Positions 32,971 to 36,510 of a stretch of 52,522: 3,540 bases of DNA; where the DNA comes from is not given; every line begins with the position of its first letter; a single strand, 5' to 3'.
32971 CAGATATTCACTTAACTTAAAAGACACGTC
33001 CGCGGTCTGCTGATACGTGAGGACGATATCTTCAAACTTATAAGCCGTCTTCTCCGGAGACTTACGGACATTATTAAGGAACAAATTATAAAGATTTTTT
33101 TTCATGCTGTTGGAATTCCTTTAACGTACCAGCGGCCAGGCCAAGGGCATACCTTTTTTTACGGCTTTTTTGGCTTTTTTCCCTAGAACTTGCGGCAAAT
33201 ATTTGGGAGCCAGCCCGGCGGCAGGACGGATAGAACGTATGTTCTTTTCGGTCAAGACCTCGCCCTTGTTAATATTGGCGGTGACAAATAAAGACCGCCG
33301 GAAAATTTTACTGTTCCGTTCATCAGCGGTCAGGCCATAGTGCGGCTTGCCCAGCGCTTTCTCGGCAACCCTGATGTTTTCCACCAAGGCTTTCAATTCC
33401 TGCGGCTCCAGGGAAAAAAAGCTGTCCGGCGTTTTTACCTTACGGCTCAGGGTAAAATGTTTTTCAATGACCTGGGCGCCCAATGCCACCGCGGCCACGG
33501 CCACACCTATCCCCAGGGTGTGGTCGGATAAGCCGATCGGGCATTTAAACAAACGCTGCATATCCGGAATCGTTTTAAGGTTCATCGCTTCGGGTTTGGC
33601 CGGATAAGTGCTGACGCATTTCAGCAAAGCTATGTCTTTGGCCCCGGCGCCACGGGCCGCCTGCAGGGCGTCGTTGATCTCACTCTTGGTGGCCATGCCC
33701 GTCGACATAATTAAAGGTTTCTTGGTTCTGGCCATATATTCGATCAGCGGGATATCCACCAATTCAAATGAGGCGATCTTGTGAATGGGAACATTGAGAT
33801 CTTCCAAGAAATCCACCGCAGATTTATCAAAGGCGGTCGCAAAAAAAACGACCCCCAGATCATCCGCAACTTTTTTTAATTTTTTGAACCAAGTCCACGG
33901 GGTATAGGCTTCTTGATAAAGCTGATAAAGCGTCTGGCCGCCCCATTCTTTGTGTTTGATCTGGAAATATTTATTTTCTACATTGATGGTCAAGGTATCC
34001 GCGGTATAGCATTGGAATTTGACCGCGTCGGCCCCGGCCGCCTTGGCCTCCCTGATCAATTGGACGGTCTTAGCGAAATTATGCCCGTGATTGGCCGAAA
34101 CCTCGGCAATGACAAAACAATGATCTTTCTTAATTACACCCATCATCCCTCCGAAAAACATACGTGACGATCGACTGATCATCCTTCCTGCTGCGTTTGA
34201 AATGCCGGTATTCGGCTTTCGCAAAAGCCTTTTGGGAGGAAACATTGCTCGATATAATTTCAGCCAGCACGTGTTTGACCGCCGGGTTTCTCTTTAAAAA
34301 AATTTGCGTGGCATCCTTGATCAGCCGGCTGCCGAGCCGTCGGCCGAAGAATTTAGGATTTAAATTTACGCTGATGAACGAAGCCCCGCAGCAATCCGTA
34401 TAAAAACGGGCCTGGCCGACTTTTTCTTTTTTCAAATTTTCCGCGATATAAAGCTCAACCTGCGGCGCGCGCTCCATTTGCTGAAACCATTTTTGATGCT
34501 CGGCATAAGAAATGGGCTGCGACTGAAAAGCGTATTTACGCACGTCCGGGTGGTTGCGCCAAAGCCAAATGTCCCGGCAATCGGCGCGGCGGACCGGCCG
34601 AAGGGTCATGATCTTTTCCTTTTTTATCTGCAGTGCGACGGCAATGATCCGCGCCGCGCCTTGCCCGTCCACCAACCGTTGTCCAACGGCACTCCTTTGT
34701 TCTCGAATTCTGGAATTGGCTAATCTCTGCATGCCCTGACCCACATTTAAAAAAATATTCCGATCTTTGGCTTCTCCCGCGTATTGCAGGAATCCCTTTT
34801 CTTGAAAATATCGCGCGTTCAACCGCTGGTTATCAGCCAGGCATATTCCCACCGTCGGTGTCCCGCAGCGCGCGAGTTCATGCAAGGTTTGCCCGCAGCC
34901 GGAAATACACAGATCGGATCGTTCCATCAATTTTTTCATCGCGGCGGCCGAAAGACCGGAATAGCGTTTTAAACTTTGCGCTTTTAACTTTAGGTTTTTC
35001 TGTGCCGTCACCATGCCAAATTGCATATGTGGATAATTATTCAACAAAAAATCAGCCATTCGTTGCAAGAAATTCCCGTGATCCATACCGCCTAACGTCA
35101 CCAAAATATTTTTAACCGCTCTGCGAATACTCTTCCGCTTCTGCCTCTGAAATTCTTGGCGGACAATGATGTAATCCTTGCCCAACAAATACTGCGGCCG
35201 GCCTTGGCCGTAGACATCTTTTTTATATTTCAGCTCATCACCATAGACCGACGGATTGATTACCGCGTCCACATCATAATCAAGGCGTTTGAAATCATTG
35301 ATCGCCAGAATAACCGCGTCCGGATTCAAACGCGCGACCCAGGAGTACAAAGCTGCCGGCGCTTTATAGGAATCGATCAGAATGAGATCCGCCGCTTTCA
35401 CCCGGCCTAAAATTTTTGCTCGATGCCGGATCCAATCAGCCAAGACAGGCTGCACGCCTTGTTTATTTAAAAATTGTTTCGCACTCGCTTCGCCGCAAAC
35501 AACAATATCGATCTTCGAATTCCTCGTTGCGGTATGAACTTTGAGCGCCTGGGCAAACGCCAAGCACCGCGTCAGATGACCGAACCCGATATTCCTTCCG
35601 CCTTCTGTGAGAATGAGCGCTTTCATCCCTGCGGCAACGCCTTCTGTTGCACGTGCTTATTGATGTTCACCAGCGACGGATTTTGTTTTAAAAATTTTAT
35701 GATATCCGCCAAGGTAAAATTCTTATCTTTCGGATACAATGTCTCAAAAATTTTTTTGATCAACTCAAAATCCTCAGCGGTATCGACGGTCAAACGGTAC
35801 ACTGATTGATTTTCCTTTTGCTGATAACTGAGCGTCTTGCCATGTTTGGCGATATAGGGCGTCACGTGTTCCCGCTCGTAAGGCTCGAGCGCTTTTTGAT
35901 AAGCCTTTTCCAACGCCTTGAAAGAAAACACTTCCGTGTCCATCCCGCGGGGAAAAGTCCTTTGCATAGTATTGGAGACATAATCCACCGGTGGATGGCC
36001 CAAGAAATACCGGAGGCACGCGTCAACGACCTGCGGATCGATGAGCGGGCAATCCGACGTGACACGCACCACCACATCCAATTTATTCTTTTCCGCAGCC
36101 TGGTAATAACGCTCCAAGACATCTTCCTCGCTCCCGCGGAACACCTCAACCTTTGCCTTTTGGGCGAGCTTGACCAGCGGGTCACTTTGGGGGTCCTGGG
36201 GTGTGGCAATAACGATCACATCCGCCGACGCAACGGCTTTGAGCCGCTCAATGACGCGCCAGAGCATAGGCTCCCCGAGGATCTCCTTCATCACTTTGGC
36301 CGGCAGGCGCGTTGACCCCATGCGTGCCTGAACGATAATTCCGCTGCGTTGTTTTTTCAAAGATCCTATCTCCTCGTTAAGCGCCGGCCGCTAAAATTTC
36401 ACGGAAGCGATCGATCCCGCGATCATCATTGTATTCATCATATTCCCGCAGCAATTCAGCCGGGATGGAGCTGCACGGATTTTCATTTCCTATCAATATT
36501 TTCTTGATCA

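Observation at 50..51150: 51-kb regulator-headed, single-strand glycan locus with four sugar-nucleotide pathways but no export or polymerisation genes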

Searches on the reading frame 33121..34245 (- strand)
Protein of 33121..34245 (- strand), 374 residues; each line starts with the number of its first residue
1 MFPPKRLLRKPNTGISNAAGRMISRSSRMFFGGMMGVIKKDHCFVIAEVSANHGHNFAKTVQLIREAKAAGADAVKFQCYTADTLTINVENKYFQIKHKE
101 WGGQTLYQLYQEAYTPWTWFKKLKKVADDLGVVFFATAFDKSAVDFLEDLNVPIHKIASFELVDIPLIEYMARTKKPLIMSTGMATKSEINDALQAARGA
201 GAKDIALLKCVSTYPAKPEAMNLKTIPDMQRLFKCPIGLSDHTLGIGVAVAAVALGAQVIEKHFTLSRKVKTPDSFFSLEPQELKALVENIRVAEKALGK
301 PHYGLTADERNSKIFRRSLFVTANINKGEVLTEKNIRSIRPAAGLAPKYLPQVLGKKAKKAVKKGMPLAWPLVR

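Call 7: search_protein_families(library=pfam, proteins=[window:33121-34245:-], max_evalue=0.001)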
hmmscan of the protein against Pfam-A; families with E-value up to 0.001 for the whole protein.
window:33121-34245:- (374 aa): 2 families
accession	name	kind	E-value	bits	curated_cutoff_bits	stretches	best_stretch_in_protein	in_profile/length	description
PF03102.20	NeuB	-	1e-93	313.7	22.1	1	63-301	1-239/241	NeuB family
PF08666.17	SAF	-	1e-11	45.7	21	1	316-373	1-62/63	SAF domain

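Call 18: search_protein_families(library=ncbifam, proteins=[window:33121-34245:-], max_evalue=0.00001)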
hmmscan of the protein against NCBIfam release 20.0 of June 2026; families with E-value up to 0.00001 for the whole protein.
window:33121-34245:- (374 aa): 2 families
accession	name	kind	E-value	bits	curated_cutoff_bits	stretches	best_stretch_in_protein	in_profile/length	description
TIGR03586.1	PseI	equivalog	2.7e-140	467.2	340.25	1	43-368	2-327/327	pseudaminic acid synthase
TIGR03569.1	NeuB_NnaB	equivalog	1.8e-94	316.5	399.65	1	43-366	1-327/329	N-acetylneuraminate synthase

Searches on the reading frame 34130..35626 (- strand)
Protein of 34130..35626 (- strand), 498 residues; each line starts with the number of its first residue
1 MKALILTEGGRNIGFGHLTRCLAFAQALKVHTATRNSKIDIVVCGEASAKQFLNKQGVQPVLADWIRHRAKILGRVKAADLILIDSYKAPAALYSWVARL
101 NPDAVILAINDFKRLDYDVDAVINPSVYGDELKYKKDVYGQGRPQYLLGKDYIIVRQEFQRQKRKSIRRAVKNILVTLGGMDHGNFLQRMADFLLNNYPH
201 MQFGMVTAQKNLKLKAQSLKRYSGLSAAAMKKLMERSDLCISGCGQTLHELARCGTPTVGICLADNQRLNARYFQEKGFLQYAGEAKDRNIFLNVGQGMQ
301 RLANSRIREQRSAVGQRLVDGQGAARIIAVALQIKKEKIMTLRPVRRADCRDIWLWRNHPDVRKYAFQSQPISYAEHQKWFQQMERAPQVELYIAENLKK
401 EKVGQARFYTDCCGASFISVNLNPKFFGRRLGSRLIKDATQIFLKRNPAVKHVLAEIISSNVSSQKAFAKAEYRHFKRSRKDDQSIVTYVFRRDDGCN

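Call 7: search_protein_families(library=pfam, proteins=[window:34130-35626:-], max_evalue=0.001)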
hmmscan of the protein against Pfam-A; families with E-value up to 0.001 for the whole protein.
window:34130-35626:- (498 aa): 2 families
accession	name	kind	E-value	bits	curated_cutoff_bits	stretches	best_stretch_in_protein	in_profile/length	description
PF13302.13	Acetyltransf_3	-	2.6e-09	38.4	25.4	1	341-471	3-135/138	Acetyltransferase (GNAT) domain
PF04101.22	Glyco_tran_28_C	-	0.00025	21.6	22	1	212-278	45-118/166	Glycosyltransferase family 28 C-terminal domain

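Call 18: search_protein_families(library=ncbifam, proteins=[window:34130-35626:-], max_evalue=0.00001)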
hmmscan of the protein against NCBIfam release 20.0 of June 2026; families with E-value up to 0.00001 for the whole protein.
window:34130-35626:- (498 aa): 2 families
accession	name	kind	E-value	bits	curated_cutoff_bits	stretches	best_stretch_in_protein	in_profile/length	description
TIGR03590.1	PseG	equivalog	4e-39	134.9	153.55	1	1-273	1-279/280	UDP-2,4-diacetamido-2,4,6-trideoxy-beta-L-altropyranose hydrolase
TIGR03585.1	PseH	equivalog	7.4e-12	45.6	93.1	1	342-479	3-139/156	UDP-4-amino-4,6-dideoxy-N-acetyl-beta-L-altrosamine N-acetyltransferase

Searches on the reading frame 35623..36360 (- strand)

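Call 7: search_protein_families(library=pfam, proteins=[window:35623-36360:-], max_evalue=0.001)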
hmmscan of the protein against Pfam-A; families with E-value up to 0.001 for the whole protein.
window:35623-36360:- (245 aa): 2 families
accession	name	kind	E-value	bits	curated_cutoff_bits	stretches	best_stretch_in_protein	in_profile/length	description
PF02348.25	CTP_transf_3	-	4.1e-35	122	22.6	1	8-211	2-206/217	Cytidylyltransferase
PF12804.13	NTP_transf_3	-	4.4e-08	33.9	27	1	13-123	11-115/160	MobA-like NTP transferase domain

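Call 18: search_protein_families(library=ncbifam, proteins=[window:35623-36360:-], max_evalue=0.00001)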
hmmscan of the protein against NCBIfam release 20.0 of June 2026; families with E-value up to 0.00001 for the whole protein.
window:35623-36360:- (245 aa): 7 families
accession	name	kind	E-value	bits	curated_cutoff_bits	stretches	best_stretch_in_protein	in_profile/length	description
NF009905.0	PRK13368.1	subfamily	1e-20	74.1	255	1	8-158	5-152/243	3-deoxy-manno-octulosonate cytidylyltransferase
NF003952.0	PRK05450.1-5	subfamily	3.8e-20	72.1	193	1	7-126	4-123/250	3-deoxy-manno-octulosonate cytidylyltransferase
NF003948.0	PRK05450.1-1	equivalog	4.8e-15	55.4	281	1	2-129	2-129/248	3-deoxy-manno-octulosonate cytidylyltransferase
NF003950.0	PRK05450.1-3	subfamily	7e-14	51.8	234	1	8-176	5-171/248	3-deoxy-manno-octulosonate cytidylyltransferase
TIGR00466.1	kdsB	equivalog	4.5e-12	45.9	155.2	1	8-116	5-113/241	3-deoxy-manno-octulosonate cytidylyltransferase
NF010936.0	PRK14356.1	equivalog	1.8e-07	30.4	666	1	13-117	18-121/456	bifunctional UDP-N-acetylglucosamine diphosphorylase/glucosamine-1-phosphate N-acetyltransferase GlmU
NF001457.0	PRK00317.1-3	equivalog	4.3e-06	26.4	164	1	21-131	18-125/200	molybdenum cofactor guanylyltransferase MobA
